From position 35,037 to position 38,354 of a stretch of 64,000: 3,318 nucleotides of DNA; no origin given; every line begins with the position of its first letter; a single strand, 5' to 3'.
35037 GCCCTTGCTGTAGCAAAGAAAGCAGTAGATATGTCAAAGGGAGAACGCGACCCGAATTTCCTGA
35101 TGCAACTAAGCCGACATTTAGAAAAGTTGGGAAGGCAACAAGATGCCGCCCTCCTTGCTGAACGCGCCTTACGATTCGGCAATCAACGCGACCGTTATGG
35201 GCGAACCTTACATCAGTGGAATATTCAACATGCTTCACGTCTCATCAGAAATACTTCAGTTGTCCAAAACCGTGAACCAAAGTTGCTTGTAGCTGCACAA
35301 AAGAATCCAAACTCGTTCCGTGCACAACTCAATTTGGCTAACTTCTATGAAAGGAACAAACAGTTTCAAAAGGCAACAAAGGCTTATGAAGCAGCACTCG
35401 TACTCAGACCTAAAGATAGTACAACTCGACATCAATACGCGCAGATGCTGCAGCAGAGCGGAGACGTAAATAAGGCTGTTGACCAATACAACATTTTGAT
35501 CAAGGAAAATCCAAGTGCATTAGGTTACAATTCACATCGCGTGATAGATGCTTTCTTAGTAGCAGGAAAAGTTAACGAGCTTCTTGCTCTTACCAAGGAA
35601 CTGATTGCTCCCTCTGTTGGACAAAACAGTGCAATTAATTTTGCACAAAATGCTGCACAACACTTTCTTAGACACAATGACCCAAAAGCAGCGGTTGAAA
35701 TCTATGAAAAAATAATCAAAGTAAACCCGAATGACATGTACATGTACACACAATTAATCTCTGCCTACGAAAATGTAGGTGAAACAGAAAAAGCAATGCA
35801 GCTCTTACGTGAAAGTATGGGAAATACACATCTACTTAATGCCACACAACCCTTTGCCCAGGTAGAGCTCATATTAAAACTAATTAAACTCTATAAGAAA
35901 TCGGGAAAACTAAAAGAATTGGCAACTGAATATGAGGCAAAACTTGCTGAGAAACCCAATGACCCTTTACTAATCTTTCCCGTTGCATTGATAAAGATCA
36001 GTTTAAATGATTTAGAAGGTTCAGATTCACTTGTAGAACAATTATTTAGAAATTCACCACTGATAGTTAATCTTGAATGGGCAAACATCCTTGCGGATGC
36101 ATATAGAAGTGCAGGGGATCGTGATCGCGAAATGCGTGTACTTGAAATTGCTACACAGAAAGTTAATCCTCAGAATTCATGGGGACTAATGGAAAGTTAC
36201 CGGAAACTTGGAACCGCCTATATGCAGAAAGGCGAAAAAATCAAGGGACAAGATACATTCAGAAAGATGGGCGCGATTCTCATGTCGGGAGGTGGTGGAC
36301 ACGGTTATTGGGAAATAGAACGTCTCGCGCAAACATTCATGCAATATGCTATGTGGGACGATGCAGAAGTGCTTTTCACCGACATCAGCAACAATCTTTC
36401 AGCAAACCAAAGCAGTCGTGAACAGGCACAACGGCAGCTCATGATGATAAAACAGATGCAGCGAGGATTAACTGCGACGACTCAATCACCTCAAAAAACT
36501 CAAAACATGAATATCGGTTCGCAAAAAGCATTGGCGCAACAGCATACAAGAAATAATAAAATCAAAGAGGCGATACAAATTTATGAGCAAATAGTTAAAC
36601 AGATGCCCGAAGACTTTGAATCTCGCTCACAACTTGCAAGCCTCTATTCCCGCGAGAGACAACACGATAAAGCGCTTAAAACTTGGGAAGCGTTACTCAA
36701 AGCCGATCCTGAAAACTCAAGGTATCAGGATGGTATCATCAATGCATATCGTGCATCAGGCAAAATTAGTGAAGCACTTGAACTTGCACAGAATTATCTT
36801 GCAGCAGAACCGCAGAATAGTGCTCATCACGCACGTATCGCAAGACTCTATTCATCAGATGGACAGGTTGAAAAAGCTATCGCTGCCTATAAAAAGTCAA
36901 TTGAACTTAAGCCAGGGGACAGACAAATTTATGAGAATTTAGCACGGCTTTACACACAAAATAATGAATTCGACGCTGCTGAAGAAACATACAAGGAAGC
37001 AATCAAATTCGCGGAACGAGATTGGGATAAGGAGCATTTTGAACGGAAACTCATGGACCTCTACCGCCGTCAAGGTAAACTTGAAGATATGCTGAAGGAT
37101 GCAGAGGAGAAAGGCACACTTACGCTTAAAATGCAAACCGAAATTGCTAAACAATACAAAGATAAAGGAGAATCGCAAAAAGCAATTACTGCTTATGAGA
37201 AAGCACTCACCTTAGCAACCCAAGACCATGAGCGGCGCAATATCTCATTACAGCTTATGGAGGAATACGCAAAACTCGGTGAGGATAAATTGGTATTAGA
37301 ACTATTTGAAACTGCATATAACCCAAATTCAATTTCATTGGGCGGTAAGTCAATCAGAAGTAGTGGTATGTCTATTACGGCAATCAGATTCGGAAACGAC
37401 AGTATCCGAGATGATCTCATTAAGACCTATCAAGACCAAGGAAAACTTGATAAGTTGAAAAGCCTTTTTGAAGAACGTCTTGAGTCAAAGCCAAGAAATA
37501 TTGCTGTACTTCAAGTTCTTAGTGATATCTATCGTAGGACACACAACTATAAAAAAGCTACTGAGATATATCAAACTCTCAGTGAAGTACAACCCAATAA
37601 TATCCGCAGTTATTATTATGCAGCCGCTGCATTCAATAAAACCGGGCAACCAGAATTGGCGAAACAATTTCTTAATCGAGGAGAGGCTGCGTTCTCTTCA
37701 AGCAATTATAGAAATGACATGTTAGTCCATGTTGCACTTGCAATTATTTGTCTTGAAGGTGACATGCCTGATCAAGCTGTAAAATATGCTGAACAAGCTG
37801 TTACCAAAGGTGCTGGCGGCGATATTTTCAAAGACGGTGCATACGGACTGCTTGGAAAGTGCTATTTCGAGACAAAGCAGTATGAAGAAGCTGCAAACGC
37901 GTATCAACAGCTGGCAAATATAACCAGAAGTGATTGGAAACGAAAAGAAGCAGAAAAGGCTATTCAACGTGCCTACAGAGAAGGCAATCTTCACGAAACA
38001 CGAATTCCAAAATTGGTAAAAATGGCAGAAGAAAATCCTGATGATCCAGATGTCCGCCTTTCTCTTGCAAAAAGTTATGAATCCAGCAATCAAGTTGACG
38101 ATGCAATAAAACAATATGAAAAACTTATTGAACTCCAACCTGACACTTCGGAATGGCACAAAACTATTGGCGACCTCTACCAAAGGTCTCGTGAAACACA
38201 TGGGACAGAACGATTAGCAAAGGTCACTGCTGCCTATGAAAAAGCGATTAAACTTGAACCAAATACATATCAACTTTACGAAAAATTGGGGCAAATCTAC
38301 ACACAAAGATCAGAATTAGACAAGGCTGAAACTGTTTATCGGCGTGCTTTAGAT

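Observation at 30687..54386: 24-kb tandem array of four paralogous secreted proteins built from a shared C-terminal module, with two giant (about 3000 aa) all-TPR members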

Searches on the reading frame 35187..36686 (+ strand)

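Call 74: search_protein_families(library=pfam, proteins=[window:35187-36686:+], max_evalue=0.001)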
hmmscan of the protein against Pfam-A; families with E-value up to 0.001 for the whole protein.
window:35187-36686:+ (500 aa): 30 families (the best 25 are shown)
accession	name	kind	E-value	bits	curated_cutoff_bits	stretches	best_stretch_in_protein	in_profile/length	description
PF13428.12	TPR_14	-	1.2e-28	97.1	23.5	1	45-87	2-44/44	Tetratricopeptide repeat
PF14559.12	TPR_19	-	5.2e-20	72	25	2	456-499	4-47/68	Tetratricopeptide repeat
PF07719.23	TPR_2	-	5.6e-17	60.8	27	1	45-77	2-34/34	Tetratricopeptide repeat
PF13431.12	TPR_17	-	6e-15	54.6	24.4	0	36-63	5-32/34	Tetratricopeptide repeat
PF13371.12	TPR_9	-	1.8e-14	53.9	35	1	52-111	3-62/73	Tetratricopeptide repeat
PF13432.12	TPR_16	-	1.9e-14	54.2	32.7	0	36-77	23-64/65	Tetratricopeptide repeat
PF00515.34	TPR_1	-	4.8e-14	51.9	27.8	1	45-77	2-34/34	Tetratricopeptide repeat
PF13176.12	TPR_7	-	1.2e-12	47.3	27.9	0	48-77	3-32/36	Tetratricopeptide repeat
PF13424.12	TPR_12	-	6.5e-11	42.7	30.1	1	44-102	3-69/77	Tetratricopeptide repeat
PF13181.12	TPR_8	-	8.9e-11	41.5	25.7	0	45-76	2-33/34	Tetratricopeptide repeat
PF01535.26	PPR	-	2.6e-10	40.3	25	0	185-209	1-25/31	PPR repeat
PF25064.1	ARM_TT21_5th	-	6.1e-10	39.9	27.8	0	160-211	11-62/117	TT21 fifth ARM repeats domain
PF12895.13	ANAPC3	-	1.6e-09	38.4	27.2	0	48-99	27-77/82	Anaphase-promoting complex, cyclosome, subunit 3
PF23914.1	TPR_CcmH_CycH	-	5.2e-09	36.6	42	1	39-109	45-118/158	Cytochrome c-type biogenesis protein H TPR domain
PF24575.1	TPR_Slam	-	2.4e-08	34.8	35.2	0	448-496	52-100/104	Surface lipoprotein assembly modifier, N-terminal TPR repeats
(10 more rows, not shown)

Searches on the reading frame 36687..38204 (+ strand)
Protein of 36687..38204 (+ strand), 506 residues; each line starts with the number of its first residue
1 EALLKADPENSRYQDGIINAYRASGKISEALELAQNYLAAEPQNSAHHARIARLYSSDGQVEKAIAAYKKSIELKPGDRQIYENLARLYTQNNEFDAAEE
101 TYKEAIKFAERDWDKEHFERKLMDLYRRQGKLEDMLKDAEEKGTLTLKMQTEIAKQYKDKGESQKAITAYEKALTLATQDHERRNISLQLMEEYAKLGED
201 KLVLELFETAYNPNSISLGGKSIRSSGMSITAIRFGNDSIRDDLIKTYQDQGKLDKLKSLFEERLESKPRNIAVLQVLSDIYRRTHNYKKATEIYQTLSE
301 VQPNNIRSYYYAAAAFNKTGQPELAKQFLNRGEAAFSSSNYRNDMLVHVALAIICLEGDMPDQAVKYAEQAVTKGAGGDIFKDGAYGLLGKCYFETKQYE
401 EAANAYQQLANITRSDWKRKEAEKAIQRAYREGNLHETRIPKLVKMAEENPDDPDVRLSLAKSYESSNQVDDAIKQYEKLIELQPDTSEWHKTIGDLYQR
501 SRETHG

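Call 74: search_protein_families(library=pfam, proteins=[window:36687-38204:+], max_evalue=0.001)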
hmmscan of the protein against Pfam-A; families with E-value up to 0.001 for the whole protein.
window:36687-38204:+ (506 aa): 30 families (the best 25 are shown)
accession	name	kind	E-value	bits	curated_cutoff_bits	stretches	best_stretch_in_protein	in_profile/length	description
PF14559.12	TPR_19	-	1.7e-32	112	25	4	440-492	11-63/68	Tetratricopeptide repeat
PF13428.12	TPR_14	-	3.8e-30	101.7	23.5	1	50-88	6-44/44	Tetratricopeptide repeat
PF07719.23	TPR_2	-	1.5e-27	93.9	27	1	385-412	3-30/34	Tetratricopeptide repeat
PF13181.12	TPR_8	-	2.4e-26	90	25.7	2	50-77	6-33/34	Tetratricopeptide repeat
PF13176.12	TPR_7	-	6.1e-23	79.4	27.9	0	83-107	3-29/36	Tetratricopeptide repeat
PF13424.12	TPR_12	-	1.9e-22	79.7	30.1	1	46-110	5-76/77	Tetratricopeptide repeat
PF00515.34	TPR_1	-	2e-22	78.4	27.8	2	48-77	4-33/34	Tetratricopeptide repeat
PF13414.12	TPR_11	-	4.6e-22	77.9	26.8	1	54-91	3-40/42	TPR repeat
PF13432.12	TPR_16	-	6e-21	75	32.7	2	51-107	3-59/65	Tetratricopeptide repeat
PF13431.12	TPR_17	-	5.5e-19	67.2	24.4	0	67-100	1-34/34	Tetratricopeptide repeat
PF23914.1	TPR_CcmH_CycH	-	1.4e-14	54.7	42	1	37-103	42-111/158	Cytochrome c-type biogenesis protein H TPR domain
PF13174.12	TPR_6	-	3.3e-13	49.8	26.3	0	455-487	1-33/33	Tetratricopeptide repeat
PF12895.13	ANAPC3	-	1.2e-09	38.8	27.2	0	25-104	3-81/82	Anaphase-promoting complex, cyclosome, subunit 3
PF24575.1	TPR_Slam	-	4.5e-08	33.9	35.2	0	52-100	54-102/104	Surface lipoprotein assembly modifier, N-terminal TPR repeats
PF17874.7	TPR_MalT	-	4.8e-08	33.1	45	0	23-132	13-131/336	MalT-like TPR region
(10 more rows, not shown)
